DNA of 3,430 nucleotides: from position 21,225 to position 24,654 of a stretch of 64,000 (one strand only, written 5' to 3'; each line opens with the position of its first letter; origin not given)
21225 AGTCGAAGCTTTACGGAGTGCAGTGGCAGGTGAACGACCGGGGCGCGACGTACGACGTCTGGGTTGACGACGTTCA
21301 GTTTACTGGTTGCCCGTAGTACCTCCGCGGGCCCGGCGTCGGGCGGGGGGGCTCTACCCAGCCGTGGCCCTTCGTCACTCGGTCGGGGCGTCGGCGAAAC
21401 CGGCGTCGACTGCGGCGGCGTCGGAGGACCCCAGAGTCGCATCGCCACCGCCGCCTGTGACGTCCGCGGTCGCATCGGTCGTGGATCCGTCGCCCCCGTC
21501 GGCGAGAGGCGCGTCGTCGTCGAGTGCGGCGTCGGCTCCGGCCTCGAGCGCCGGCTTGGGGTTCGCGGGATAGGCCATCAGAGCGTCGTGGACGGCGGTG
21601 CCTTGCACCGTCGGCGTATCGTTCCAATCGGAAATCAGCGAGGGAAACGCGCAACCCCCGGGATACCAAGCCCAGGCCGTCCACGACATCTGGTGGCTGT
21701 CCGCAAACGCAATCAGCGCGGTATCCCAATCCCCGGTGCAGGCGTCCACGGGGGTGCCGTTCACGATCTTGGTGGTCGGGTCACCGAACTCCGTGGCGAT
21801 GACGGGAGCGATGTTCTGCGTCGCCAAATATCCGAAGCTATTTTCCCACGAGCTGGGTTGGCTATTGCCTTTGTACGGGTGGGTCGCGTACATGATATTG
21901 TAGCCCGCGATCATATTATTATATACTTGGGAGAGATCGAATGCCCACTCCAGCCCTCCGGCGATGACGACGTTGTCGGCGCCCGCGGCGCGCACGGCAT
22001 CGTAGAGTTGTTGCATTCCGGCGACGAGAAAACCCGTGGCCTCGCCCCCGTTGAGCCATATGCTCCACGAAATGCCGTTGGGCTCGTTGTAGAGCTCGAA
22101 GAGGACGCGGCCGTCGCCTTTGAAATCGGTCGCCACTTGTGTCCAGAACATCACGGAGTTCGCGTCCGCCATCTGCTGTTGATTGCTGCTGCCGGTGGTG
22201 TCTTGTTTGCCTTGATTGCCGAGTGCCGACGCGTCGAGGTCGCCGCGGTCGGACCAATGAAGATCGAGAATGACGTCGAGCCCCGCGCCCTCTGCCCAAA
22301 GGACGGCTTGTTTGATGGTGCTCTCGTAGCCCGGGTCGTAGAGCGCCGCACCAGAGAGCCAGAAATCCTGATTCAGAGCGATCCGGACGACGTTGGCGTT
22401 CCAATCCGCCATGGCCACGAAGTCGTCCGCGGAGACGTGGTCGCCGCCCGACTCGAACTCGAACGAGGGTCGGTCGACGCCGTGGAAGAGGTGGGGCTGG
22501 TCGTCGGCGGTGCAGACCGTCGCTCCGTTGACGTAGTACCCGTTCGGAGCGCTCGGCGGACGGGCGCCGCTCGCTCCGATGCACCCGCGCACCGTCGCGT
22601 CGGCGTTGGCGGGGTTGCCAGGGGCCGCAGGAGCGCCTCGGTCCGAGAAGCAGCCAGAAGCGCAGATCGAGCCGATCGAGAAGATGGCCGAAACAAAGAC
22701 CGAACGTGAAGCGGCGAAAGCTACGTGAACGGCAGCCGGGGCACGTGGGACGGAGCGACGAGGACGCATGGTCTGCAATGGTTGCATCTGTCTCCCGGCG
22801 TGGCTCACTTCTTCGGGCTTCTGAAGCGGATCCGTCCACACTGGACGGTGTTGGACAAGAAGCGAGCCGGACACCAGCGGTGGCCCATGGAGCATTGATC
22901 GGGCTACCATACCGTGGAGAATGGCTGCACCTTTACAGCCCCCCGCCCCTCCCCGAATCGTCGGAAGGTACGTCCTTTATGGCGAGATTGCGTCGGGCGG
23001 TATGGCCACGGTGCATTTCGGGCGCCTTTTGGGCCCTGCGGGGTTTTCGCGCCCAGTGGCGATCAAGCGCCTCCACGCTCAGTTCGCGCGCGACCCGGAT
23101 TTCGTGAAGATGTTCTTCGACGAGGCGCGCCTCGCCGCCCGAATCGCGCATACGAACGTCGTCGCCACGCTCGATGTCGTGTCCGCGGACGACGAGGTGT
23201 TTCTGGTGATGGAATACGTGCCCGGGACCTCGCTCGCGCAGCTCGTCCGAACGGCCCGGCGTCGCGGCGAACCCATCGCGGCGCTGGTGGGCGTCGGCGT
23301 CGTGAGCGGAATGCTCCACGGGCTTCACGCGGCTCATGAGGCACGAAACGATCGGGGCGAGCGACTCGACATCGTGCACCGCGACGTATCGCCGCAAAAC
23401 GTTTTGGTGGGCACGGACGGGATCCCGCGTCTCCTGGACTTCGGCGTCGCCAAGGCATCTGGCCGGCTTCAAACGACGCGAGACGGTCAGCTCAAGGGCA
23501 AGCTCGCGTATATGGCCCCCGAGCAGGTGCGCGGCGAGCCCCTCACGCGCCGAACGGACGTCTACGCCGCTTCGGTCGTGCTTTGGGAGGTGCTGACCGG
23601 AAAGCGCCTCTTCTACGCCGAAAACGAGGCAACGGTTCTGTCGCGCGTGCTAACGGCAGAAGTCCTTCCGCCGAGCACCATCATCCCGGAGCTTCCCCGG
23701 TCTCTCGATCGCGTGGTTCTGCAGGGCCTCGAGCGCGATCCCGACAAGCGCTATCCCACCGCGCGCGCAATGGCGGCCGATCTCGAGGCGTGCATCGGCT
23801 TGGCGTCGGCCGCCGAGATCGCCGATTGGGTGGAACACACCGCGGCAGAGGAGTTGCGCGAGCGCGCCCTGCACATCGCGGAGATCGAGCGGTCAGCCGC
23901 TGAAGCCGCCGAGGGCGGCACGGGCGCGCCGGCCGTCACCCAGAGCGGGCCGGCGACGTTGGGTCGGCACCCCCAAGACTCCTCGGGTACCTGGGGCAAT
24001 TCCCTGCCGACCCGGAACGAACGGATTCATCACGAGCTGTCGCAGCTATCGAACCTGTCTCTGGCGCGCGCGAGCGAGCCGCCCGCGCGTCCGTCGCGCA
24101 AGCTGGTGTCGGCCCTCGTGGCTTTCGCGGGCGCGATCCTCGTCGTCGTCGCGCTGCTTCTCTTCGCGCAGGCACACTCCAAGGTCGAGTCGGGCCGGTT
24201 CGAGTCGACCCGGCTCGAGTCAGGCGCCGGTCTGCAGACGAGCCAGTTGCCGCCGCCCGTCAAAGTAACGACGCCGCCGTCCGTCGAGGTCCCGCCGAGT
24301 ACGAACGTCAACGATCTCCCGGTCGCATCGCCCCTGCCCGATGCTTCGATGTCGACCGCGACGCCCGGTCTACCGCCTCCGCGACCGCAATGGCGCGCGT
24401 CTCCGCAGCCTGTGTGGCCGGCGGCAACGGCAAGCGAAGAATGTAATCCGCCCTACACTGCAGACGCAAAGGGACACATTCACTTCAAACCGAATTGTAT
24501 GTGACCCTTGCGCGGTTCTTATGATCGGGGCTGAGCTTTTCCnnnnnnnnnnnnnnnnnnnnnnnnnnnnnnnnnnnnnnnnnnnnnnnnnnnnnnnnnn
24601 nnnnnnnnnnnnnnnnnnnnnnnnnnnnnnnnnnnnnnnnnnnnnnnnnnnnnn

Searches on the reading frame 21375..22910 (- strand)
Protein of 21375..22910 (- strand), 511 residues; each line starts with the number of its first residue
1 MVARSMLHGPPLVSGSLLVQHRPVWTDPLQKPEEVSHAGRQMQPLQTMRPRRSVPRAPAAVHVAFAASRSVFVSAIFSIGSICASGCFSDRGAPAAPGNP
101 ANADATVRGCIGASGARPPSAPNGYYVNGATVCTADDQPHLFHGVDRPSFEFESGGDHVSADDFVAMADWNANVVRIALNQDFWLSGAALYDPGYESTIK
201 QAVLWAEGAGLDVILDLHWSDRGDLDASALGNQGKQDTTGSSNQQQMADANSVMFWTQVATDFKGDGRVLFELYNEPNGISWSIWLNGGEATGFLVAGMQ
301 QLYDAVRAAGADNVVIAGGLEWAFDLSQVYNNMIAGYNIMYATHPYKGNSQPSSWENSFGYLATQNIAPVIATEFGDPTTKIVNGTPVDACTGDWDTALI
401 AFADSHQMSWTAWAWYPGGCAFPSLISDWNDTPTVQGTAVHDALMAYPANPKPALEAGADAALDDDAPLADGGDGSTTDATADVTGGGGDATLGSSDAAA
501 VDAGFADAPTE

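Call 29: search_protein_families(library=pfam, proteins=[window:21375-22910:-], max_evalue=0.00001)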
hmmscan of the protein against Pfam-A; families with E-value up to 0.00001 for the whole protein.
window:21375-22910:- (511 aa): 1 family
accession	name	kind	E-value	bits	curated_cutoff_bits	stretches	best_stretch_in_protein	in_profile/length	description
PF00150.24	Cellulase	-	9.8e-34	117.5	23.5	1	156-417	19-270/272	Cellulase (glycosyl hydrolase family 5)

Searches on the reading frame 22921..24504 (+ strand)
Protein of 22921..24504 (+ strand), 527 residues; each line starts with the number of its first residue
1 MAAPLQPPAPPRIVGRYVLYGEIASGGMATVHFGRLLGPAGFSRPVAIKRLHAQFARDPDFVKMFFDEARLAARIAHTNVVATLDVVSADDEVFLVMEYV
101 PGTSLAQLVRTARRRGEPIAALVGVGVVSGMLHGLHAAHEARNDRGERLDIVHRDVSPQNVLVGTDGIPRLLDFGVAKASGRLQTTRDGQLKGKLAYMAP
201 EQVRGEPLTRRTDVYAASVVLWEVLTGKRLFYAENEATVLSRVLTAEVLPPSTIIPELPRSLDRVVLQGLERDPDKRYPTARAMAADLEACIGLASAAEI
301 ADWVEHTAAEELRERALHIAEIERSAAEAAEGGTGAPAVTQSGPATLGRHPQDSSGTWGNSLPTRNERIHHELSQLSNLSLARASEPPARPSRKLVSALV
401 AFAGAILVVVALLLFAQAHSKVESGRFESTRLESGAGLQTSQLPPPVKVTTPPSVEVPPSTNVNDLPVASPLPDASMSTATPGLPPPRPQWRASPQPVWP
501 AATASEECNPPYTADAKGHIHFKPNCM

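Call 29: search_protein_families(library=pfam, proteins=[window:22921-24504:+], max_evalue=0.00001)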
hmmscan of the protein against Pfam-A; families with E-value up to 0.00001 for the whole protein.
window:22921-24504:+ (527 aa): 2 families
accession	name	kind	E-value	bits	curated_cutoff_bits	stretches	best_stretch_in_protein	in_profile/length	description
PF00069.31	Pkinase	-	3.8e-34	118.7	31.7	1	42-284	23-258/263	Protein kinase domain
PF07714.23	PK_Tyr_Ser-Thr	-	1.2e-28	100.5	23.1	1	22-283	6-253/258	Protein tyrosine and serine/threonine kinase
